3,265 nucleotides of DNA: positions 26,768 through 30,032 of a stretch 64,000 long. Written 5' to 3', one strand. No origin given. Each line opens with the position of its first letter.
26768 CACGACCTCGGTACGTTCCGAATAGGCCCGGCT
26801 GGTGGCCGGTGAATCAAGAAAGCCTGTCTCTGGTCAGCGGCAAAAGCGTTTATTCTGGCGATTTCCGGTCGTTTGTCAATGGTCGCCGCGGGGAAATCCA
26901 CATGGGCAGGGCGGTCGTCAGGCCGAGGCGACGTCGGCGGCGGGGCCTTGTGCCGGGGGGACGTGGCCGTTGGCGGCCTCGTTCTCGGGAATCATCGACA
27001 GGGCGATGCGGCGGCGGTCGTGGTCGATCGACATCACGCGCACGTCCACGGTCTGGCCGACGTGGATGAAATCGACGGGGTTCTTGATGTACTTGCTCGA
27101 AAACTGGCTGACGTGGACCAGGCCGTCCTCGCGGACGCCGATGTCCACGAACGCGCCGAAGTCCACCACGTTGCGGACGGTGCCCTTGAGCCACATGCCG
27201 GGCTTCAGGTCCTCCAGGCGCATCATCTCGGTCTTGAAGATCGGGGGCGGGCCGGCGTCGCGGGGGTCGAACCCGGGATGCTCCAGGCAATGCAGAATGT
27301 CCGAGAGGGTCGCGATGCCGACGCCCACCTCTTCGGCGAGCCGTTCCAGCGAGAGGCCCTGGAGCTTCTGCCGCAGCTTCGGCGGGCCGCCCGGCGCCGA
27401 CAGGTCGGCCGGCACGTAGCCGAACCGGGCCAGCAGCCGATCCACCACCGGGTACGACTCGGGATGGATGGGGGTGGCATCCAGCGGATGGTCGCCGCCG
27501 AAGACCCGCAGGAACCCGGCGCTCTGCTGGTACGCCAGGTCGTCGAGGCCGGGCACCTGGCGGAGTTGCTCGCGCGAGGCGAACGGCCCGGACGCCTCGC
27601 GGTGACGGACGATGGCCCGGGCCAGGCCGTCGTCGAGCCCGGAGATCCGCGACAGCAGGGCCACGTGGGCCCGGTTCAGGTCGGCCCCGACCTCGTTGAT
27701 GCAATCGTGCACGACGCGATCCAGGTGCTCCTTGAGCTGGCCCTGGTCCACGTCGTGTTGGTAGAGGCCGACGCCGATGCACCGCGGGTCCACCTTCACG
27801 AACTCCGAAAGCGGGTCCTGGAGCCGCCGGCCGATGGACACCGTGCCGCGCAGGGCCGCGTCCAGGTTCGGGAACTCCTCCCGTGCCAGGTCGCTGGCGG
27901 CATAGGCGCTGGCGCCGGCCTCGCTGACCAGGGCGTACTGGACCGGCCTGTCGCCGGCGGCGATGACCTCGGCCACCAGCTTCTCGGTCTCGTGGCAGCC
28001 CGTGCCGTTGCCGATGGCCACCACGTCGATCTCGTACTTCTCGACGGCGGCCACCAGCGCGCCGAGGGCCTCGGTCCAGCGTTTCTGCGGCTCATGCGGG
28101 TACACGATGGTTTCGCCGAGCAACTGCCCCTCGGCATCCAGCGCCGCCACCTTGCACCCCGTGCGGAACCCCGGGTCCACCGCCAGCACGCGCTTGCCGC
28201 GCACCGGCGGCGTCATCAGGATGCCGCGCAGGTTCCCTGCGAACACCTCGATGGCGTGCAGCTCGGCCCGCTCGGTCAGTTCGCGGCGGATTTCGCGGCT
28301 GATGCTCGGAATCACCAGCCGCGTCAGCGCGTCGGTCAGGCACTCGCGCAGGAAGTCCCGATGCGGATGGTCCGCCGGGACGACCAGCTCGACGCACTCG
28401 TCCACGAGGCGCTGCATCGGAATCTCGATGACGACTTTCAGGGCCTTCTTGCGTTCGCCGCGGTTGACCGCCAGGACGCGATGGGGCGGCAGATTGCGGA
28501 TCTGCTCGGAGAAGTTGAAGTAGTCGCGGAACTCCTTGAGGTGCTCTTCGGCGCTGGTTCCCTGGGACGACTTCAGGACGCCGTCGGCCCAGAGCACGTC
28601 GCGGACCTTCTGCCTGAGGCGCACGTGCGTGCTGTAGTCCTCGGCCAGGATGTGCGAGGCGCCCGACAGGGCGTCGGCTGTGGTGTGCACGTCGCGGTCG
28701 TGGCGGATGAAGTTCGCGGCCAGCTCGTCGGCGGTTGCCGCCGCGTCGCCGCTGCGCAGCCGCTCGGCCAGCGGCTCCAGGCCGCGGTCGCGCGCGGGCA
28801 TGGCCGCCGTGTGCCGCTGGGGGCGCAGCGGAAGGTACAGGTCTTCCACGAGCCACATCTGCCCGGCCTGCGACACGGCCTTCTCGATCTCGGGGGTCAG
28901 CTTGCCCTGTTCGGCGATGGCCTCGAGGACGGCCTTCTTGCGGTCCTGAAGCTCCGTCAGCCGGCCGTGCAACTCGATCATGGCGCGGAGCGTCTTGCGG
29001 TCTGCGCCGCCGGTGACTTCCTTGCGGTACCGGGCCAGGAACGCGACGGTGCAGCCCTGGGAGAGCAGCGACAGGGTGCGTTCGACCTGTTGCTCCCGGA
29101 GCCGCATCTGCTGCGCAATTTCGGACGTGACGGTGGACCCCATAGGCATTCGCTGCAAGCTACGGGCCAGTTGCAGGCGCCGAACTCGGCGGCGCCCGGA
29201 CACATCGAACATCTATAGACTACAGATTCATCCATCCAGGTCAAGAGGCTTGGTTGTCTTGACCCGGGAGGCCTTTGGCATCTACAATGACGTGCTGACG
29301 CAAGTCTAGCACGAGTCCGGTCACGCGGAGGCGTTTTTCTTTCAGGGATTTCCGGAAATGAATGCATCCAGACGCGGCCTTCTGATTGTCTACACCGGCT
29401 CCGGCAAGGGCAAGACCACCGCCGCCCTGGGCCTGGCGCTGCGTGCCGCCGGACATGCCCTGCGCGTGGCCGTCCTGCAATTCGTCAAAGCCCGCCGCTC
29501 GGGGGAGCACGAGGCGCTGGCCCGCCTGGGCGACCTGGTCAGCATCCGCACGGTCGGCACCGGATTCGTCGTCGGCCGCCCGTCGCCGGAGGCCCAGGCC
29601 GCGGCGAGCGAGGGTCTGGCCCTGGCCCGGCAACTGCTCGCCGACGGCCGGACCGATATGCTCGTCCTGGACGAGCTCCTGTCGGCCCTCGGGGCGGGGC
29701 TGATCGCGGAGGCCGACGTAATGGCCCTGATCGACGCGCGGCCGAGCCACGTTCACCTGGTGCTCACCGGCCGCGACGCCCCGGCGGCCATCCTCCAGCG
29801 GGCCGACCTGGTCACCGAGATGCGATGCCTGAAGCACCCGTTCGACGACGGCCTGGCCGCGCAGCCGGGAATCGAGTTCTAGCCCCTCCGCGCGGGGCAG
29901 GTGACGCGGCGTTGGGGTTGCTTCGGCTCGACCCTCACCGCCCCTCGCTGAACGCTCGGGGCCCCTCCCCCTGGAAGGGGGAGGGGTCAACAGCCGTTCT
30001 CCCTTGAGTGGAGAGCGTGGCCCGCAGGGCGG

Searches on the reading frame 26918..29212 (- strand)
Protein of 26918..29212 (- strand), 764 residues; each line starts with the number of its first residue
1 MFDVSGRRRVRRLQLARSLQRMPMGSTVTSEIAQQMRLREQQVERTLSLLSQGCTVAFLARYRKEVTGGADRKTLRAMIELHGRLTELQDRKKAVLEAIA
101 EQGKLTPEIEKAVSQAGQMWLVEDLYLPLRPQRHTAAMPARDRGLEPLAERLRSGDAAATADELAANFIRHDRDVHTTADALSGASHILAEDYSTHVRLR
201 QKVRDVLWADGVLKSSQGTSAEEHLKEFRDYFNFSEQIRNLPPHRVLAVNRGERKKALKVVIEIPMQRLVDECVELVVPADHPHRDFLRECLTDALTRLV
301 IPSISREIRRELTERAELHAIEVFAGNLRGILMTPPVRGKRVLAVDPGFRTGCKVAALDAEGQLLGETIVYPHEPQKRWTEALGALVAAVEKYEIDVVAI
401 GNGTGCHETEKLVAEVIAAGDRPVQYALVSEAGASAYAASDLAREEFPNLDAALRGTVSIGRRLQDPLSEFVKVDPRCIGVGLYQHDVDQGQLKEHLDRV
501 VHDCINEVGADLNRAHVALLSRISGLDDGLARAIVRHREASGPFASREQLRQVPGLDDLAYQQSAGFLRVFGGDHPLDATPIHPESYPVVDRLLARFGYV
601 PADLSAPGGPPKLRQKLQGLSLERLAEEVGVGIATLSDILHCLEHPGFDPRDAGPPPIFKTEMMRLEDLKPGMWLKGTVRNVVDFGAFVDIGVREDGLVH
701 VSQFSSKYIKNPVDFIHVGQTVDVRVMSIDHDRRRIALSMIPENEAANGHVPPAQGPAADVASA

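Call 31: search_protein_families(library=pfam, proteins=[window:26918-29212:-], max_evalue=0.00001)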
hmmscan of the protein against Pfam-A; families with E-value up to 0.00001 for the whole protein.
window:26918-29212:- (764 aa): 7 families
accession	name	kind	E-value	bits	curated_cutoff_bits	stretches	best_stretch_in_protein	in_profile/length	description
PF16921.10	Tex_YqgF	-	9.8e-49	165.4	27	1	340-465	1-126/126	Tex protein YqgF-like domain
PF22706.1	Tex_central_region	-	3.1e-32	112.4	27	1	158-324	3-178/178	Tex central region-like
PF09371.15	Tex_N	-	4.9e-22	77.9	32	1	28-99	3-74/75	Tex-like protein N-terminal domain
PF12836.13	HHH_3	-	1.4e-20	73.6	27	1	506-569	2-65/65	Helix-hairpin-helix motif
PF00575.29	S1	-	2.4e-17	63.5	22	1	670-740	3-73/74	S1 RNA binding domain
PF17674.7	HHH_9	-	3e-16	60.5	23.1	1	575-651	1-70/70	HHH domain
PF14639.11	YqgF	-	5.9e-07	29.8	35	1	386-474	55-149/150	Holliday-junction resolvase-like of SPT6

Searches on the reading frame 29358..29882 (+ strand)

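Call 31: search_protein_families(library=pfam, proteins=[window:29358-29882:+], max_evalue=0.00001)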
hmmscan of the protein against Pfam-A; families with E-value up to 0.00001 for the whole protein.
window:29358-29882:+ (174 aa): 1 family
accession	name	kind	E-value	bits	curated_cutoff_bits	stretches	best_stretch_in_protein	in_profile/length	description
PF02572.21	CobA_CobO_BtuR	-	8.7e-59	199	25.7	1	6-174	2-172/172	ATP:corrinoid adenosyltransferase BtuR/CobO/CobP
